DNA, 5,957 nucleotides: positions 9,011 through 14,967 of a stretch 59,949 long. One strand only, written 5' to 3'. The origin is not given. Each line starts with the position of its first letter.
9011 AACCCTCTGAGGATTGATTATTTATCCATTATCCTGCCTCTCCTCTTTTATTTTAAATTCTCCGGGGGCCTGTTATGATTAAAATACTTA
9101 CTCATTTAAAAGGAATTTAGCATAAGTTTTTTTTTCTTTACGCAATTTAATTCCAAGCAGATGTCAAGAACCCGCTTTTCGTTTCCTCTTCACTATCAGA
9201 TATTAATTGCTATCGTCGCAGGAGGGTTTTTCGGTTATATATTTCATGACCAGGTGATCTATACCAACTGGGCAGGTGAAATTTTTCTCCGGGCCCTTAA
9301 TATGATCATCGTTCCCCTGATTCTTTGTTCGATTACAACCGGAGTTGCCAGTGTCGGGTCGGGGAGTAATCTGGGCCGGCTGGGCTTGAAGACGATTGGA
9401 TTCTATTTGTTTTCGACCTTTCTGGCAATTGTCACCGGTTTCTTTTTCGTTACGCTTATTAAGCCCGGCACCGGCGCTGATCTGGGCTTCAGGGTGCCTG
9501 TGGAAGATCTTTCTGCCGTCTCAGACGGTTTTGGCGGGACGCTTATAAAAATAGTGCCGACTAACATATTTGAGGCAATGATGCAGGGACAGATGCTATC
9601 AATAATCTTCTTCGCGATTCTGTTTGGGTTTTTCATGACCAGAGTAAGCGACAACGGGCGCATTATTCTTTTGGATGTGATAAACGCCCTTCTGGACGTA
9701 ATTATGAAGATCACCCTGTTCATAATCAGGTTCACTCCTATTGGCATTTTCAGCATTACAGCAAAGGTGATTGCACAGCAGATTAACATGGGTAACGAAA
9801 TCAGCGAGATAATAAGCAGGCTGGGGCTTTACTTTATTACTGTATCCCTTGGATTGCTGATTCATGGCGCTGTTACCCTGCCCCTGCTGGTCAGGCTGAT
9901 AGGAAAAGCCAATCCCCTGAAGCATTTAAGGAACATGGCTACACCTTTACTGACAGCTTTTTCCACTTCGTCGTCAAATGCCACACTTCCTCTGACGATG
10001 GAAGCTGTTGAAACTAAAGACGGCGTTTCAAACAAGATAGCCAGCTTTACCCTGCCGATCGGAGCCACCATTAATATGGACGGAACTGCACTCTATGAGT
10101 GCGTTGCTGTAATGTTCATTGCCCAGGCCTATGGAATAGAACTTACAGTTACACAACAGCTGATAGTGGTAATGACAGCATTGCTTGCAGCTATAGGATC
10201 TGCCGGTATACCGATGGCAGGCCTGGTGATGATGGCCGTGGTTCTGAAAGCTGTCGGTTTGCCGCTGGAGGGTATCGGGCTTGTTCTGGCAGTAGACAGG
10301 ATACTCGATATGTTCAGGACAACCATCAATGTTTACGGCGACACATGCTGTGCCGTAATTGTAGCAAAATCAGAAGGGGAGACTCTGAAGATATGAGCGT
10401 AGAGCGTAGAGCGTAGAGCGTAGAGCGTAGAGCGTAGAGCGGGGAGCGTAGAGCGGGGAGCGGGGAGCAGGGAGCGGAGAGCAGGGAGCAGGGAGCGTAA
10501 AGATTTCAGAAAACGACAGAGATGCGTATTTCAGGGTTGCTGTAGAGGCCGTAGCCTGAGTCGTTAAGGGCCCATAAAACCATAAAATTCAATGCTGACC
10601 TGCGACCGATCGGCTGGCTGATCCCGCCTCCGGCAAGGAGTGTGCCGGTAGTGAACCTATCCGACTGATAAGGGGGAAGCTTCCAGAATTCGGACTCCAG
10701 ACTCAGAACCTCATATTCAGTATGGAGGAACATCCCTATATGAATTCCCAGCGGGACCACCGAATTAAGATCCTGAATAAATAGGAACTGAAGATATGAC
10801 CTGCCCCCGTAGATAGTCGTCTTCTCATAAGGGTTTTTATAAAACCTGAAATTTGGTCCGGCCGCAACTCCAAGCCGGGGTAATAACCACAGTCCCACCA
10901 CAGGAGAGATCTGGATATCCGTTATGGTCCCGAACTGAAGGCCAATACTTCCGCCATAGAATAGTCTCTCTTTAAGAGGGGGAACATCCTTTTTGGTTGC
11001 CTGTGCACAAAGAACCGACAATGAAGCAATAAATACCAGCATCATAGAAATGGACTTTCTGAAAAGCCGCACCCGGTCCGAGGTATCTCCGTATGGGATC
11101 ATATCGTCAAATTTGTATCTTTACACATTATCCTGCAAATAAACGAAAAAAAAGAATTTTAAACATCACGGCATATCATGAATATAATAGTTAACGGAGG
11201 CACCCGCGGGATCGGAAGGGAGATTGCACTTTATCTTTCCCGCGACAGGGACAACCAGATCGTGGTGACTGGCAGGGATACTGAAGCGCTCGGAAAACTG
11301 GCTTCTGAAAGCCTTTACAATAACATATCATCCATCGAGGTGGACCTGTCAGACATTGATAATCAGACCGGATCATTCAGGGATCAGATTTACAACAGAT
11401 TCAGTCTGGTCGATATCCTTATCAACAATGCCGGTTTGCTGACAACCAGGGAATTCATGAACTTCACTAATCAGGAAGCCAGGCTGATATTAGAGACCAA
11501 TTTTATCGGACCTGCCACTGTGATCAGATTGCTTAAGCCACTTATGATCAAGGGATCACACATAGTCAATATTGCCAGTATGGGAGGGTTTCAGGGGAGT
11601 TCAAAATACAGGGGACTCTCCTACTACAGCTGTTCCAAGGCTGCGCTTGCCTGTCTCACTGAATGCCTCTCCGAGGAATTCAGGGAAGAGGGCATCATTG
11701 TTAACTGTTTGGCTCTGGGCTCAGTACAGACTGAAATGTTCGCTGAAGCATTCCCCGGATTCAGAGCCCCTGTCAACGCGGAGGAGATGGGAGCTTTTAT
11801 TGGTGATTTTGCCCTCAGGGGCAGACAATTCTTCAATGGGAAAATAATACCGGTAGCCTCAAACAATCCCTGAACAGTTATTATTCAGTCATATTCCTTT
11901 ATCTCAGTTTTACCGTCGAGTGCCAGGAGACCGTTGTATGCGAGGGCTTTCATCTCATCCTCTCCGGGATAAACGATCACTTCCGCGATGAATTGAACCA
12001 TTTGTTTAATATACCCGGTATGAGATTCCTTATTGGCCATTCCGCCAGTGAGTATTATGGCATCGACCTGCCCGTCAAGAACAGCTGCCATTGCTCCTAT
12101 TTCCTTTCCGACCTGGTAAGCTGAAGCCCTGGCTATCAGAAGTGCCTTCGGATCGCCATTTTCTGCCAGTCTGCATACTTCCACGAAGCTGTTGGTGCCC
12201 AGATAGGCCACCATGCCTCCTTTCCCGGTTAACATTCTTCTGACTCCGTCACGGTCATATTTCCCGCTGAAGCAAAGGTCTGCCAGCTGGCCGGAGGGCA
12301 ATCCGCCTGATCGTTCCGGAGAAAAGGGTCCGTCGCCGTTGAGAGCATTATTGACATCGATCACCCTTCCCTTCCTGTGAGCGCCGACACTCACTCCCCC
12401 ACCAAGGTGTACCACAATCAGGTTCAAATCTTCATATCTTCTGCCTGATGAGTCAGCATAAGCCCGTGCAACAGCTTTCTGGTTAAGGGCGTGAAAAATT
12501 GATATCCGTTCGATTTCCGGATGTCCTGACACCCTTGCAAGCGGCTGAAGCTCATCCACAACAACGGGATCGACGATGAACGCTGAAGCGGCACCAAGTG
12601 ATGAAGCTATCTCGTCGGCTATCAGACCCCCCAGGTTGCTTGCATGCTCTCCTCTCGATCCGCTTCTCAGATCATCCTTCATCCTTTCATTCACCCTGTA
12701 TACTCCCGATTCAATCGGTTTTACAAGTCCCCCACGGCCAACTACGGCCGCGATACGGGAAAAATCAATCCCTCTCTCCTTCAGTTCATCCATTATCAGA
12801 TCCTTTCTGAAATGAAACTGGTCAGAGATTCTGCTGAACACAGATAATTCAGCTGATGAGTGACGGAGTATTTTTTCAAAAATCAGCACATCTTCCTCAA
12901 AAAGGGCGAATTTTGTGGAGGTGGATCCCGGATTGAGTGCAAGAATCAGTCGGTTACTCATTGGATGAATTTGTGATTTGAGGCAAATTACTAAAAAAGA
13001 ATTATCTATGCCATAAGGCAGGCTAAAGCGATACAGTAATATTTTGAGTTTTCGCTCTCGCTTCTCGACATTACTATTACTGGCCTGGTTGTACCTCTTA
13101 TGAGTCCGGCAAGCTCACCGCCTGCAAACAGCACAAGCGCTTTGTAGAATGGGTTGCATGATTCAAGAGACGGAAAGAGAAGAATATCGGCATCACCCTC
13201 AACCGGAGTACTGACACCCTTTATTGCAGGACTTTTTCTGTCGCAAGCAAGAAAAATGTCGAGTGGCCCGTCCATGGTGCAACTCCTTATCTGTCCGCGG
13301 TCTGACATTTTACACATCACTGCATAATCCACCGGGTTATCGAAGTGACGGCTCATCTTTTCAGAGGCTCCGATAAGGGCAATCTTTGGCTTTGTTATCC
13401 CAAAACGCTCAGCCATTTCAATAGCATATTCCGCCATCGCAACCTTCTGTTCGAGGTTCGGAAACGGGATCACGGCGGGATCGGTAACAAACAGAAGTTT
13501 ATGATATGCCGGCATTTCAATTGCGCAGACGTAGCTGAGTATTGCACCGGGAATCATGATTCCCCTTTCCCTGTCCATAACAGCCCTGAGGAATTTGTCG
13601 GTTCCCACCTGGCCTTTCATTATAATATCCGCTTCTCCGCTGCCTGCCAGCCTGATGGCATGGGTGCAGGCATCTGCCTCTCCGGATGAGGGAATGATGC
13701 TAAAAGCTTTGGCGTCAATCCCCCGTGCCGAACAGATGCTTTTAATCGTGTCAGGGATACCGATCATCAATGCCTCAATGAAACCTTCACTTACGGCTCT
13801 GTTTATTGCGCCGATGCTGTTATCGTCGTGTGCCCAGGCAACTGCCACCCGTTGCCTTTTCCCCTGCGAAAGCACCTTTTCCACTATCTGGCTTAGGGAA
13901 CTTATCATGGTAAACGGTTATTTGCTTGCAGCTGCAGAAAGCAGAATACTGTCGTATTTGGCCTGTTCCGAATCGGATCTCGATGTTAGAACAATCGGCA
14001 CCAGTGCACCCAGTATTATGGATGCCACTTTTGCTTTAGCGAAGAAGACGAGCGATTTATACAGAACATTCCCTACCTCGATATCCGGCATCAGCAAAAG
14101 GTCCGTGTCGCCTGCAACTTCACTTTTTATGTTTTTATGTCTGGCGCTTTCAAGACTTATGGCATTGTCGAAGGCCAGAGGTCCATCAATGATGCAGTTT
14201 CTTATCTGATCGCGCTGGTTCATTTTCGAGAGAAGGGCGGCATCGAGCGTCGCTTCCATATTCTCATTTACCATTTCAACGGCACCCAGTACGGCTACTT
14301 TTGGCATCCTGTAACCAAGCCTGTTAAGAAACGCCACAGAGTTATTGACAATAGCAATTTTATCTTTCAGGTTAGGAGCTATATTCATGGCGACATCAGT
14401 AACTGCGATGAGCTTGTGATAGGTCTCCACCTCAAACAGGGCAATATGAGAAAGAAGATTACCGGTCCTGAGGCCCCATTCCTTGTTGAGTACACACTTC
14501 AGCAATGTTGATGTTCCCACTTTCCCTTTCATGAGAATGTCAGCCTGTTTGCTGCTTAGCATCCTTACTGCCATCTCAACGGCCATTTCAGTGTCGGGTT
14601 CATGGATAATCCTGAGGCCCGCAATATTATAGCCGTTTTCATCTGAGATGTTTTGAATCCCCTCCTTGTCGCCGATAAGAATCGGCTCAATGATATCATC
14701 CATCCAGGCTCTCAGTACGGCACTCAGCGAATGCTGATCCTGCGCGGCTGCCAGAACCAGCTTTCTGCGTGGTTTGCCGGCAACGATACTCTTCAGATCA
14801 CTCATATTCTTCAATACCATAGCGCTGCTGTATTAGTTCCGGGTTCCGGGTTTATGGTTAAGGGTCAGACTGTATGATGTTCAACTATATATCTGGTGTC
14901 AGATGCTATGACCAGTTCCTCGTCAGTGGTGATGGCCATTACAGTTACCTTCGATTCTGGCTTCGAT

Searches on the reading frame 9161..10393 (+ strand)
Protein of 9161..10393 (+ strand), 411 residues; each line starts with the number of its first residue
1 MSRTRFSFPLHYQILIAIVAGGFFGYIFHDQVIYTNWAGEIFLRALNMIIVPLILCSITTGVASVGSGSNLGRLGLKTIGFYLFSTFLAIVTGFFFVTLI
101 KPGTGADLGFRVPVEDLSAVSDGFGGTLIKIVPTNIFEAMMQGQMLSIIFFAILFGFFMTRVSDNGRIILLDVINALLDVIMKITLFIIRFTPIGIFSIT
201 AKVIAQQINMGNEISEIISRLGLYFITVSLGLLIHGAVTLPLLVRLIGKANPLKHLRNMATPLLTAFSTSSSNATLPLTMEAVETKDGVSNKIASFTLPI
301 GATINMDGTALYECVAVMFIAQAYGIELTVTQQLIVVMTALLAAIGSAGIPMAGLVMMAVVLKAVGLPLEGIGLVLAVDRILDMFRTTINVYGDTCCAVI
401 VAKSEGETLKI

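Call 69: search_protein_families(library=pfam, proteins=[window:9161-10393:+], max_evalue=0.00001)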
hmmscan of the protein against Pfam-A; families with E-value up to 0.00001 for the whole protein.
window:9161-10393:+ (411 aa): 1 family
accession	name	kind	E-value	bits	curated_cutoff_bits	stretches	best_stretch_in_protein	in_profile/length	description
PF00375.23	SDF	-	5.7e-125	417.8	27.9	1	10-403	1-386/387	Sodium:dicarboxylate symporter family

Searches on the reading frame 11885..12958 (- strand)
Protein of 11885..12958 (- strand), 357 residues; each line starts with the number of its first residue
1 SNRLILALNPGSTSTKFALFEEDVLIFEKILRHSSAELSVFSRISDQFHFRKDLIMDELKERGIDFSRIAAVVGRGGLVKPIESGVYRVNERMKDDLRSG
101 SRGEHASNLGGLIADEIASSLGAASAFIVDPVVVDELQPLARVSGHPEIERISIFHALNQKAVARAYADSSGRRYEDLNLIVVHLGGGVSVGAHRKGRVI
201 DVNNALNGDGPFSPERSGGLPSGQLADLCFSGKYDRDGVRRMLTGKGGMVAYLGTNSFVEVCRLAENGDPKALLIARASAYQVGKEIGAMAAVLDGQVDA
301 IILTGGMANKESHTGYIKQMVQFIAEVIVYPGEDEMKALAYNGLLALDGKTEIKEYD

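Call 69: search_protein_families(library=pfam, proteins=[window:11885-12958:-], max_evalue=0.00001)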
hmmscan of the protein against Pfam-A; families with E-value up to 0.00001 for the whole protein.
window:11885-12958:- (357 aa): 1 family
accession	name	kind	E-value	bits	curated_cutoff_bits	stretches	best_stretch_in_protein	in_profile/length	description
PF00871.23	Acetate_kinase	-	1.3e-17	64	22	1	155-311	177-336/392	Acetokinase family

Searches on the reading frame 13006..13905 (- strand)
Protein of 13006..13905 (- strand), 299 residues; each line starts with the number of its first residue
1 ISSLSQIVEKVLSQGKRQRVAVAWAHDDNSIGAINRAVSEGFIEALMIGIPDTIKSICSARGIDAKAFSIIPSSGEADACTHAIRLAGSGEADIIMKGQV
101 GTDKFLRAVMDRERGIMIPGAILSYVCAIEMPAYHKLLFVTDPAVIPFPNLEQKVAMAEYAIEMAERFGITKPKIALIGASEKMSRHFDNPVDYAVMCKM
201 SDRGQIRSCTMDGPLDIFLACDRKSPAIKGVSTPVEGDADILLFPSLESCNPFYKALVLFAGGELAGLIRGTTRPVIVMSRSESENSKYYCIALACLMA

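Call 69: search_protein_families(library=pfam, proteins=[window:13006-13905:-], max_evalue=0.00001)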
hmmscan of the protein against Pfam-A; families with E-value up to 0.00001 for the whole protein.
window:13006-13905:- (299 aa): 1 family
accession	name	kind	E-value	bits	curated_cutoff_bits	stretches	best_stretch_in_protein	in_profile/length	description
PF01515.24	PTA_PTB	-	5e-34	118.5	24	1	78-296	103-319/319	Phosphate acetyl/butaryl transferase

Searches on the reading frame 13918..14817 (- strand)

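Call 69: search_protein_families(library=pfam, proteins=[window:13918-14817:-], max_evalue=0.00001)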
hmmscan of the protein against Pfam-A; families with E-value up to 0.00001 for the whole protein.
window:13918-14817:- (299 aa): 1 family
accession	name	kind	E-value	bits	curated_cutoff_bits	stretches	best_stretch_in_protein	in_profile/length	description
PF01515.24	PTA_PTB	-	7.5e-46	157.4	24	1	80-294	105-318/319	Phosphate acetyl/butaryl transferase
